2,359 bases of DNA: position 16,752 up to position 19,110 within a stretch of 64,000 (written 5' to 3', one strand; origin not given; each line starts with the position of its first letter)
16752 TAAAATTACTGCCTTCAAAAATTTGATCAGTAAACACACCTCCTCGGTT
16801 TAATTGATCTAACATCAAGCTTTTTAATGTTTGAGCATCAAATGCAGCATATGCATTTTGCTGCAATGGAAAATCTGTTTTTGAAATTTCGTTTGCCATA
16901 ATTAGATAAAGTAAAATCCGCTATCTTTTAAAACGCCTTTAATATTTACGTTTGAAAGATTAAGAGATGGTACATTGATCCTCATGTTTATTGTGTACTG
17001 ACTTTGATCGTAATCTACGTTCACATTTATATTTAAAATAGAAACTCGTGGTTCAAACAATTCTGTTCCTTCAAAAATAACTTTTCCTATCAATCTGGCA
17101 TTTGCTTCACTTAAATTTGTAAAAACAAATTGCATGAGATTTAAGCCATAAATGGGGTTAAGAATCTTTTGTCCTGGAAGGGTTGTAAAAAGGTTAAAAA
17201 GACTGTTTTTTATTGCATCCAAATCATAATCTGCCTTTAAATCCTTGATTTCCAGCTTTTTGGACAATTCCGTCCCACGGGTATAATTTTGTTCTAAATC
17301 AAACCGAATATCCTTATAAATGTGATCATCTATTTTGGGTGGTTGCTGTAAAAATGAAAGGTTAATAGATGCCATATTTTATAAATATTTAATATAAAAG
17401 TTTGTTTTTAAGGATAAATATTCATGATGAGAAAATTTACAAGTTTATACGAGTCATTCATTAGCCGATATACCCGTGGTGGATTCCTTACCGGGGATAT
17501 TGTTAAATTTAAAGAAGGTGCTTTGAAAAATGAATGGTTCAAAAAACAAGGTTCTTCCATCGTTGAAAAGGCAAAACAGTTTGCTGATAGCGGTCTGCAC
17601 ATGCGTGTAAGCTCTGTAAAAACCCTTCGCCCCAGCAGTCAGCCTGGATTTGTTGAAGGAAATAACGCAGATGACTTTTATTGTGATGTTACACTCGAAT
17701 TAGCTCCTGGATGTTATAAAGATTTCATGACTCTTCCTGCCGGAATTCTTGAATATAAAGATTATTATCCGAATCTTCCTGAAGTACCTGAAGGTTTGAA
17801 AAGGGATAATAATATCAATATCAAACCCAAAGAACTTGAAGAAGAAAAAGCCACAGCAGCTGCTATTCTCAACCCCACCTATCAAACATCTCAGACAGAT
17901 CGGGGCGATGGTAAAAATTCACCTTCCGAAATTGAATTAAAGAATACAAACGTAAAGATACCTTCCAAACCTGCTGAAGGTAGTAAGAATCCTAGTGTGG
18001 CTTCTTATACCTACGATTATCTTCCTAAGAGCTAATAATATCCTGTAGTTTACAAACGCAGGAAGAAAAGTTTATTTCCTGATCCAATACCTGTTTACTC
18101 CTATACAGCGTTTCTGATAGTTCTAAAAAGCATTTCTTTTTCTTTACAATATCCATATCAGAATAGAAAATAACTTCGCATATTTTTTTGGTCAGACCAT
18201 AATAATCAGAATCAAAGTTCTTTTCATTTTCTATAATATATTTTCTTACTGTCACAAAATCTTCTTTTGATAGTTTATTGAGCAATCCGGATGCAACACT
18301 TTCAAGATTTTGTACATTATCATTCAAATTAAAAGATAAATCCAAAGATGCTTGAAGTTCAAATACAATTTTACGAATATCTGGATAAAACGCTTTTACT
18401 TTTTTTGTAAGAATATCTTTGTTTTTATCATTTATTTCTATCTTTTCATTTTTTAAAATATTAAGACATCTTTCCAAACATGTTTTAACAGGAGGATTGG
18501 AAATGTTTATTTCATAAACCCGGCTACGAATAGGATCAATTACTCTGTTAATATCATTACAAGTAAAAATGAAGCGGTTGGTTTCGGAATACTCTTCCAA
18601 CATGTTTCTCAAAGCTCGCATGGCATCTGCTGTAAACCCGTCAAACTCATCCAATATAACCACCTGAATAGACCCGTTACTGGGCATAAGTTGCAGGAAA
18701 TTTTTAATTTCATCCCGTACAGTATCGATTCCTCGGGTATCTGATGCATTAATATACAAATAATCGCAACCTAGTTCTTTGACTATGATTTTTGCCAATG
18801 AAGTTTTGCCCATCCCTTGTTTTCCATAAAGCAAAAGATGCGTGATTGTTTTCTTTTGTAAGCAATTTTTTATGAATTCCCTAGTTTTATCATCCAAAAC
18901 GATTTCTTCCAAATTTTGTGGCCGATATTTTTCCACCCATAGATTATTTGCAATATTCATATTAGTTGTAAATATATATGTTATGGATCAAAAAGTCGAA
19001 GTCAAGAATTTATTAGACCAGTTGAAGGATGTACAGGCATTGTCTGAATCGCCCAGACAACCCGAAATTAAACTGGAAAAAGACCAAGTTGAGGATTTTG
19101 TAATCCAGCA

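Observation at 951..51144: LS[A/G/S] tripeptide enrichment in virion proteins: candidate sequon for a phage-encoded glycosylation system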

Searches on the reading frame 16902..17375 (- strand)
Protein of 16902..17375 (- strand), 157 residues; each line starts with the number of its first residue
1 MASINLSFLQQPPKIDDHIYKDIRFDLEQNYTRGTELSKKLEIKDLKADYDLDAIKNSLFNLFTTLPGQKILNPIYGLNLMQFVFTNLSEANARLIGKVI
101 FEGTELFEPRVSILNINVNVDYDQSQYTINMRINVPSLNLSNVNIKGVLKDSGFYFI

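Call 8: search_protein_families(library=pfam, proteins=[window:16902-17375:-], max_evalue=0.01)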
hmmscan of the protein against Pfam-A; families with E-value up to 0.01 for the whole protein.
window:16902-17375:- (157 aa): 1 family
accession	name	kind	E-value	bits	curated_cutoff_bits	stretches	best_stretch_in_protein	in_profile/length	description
PF04965.19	GPW_gp25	-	5.2e-10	39.4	27.2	1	53-133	5-87/96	Baseplate wedge protein gp25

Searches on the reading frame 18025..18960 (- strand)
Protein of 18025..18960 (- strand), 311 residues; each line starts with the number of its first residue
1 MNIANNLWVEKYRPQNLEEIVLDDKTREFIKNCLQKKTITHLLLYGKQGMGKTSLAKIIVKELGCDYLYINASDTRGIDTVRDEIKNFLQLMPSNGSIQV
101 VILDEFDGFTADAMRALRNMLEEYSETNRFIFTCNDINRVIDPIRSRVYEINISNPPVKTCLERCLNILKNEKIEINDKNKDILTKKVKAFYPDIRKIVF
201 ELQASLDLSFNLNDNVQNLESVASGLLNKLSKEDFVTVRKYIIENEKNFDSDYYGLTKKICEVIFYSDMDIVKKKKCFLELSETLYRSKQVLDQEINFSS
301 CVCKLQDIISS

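Call 8: search_protein_families(library=pfam, proteins=[window:18025-18960:-], max_evalue=0.01)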
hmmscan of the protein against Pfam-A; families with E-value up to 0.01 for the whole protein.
window:18025-18960:- (311 aa): 21 families
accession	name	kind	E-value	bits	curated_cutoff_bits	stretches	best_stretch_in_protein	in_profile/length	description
PF00004.35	AAA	-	3.5e-17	63.5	21.2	1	42-149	1-124/131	ATPase family associated with various cellular activities (AAA)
PF13177.12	DNA_pol3_delta2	-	1e-13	52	27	1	75-155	80-159/161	DNA polymerase III, delta subunit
PF13401.12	AAA_22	-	7.1e-08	33.3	27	1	40-92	6-61/130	AAA domain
PF03215.21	Rad17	-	1.8e-07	31.7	23.8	1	5-109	6-112/186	Rad17 P-loop domain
PF05496.18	RuvB_N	-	6.1e-07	29.8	27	1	13-68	2-62/159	Holliday junction DNA helicase RuvB P-loop domain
PF21328.3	Gp44_lid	-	2.4e-06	28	27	1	159-203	7-49/63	Sliding-clamp-loader large subunit, AAA+ ATPase lid domain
PF13173.12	AAA_14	-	4.5e-06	27.1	27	1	42-133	5-96/129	AAA domain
PF01637.24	ATPase_2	-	3.4e-05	24.2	33.2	1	29-127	10-108/225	ATPase domain predominantly from Archaea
PF07728.20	AAA_5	-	4.6e-05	23.9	22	1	41-123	1-92/139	AAA domain (dynein-related subfamily)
PF13191.12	AAA_16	-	5.3e-05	24.2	32.6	0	38-63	23-48/167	AAA ATPase domain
PF20720.3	nSTAND3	-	8.4e-05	22.8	27.2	1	33-151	13-117/155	Novel STAND NTPase 3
PF05673.19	DUF815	-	0.00011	21.9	23.8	1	27-70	38-84/249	Protein of unknown function (DUF815)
PF02367.23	TsaE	-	0.00017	22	26.6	1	26-66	7-48/128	Threonylcarbamoyl adenosine biosynthesis protein TsaE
PF13479.12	AAA_24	-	0.00022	21.6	27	1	42-127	5-94/195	AAA domain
PF12780.13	AAA_8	-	0.00033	20.5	25.6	1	38-154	23-137/259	P-loop containing dynein motor region D4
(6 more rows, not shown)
